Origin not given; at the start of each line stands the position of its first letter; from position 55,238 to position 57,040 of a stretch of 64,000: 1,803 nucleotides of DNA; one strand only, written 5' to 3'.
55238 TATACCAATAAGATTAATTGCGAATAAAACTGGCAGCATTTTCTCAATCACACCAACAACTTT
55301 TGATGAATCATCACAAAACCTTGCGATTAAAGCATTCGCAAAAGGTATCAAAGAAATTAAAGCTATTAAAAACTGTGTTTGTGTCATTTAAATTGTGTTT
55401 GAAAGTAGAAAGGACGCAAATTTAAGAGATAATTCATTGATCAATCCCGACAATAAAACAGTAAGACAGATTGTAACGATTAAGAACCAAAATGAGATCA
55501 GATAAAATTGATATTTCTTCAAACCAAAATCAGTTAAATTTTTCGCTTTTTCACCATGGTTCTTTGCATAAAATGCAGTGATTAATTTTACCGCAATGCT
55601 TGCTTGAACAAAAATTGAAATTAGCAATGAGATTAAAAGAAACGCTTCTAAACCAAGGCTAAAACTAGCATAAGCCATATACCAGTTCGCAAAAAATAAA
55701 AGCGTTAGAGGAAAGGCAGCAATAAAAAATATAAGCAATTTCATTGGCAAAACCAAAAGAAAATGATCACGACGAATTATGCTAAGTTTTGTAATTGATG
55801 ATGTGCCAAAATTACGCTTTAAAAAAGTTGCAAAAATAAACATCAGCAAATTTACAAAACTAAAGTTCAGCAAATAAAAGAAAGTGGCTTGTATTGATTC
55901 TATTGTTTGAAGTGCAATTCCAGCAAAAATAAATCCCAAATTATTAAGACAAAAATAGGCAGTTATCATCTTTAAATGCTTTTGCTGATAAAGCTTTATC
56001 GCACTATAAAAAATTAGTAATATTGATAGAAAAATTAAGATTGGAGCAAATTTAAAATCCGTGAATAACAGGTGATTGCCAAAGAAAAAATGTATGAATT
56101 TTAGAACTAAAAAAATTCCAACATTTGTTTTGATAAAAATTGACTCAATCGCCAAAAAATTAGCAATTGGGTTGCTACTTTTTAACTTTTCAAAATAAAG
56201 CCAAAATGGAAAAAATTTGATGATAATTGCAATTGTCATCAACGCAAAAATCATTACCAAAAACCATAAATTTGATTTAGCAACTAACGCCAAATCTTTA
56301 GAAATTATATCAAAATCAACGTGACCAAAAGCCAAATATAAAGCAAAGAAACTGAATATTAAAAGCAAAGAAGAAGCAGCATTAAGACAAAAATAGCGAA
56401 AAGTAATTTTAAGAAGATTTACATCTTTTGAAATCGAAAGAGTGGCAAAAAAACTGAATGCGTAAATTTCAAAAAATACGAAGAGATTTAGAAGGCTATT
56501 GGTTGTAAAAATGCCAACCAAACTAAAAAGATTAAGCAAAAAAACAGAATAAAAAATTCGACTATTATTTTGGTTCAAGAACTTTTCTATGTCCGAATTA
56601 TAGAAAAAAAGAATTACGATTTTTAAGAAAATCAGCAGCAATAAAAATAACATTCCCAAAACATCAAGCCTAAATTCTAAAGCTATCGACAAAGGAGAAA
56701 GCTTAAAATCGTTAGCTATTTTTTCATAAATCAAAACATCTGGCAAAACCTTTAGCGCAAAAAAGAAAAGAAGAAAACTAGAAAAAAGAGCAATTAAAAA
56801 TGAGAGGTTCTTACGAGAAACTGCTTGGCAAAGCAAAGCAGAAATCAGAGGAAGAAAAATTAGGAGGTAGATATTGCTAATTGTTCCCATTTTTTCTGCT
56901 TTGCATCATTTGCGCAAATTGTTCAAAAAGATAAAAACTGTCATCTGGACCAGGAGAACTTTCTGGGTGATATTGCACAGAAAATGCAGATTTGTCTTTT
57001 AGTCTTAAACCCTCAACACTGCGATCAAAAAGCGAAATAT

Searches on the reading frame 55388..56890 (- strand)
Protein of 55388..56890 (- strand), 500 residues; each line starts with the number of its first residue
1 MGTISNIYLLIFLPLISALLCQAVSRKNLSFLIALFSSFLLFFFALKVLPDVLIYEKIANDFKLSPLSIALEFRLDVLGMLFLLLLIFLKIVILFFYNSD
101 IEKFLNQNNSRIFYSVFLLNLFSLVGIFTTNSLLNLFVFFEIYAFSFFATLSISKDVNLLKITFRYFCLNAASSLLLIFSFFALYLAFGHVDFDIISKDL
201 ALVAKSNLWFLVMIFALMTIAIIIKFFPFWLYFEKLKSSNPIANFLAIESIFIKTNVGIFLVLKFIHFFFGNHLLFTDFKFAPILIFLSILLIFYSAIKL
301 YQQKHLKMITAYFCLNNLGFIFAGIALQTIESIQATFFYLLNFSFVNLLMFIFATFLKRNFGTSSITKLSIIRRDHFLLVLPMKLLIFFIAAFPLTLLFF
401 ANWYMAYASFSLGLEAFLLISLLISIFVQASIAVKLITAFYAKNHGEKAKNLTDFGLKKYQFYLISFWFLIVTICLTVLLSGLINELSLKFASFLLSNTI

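Call 39: search_protein_families(library=pfam, proteins=[window:55388-56890:-], max_evalue=0.00001)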
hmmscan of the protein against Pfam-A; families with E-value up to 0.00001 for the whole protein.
window:55388-56890:- (500 aa): 1 family
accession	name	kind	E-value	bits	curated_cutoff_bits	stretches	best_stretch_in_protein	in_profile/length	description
PF00361.26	Proton_antipo_M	-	8.2e-21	74.9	21.5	1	131-425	2-291/294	NADH:quinone oxidoreductase/Mrp antiporter, TM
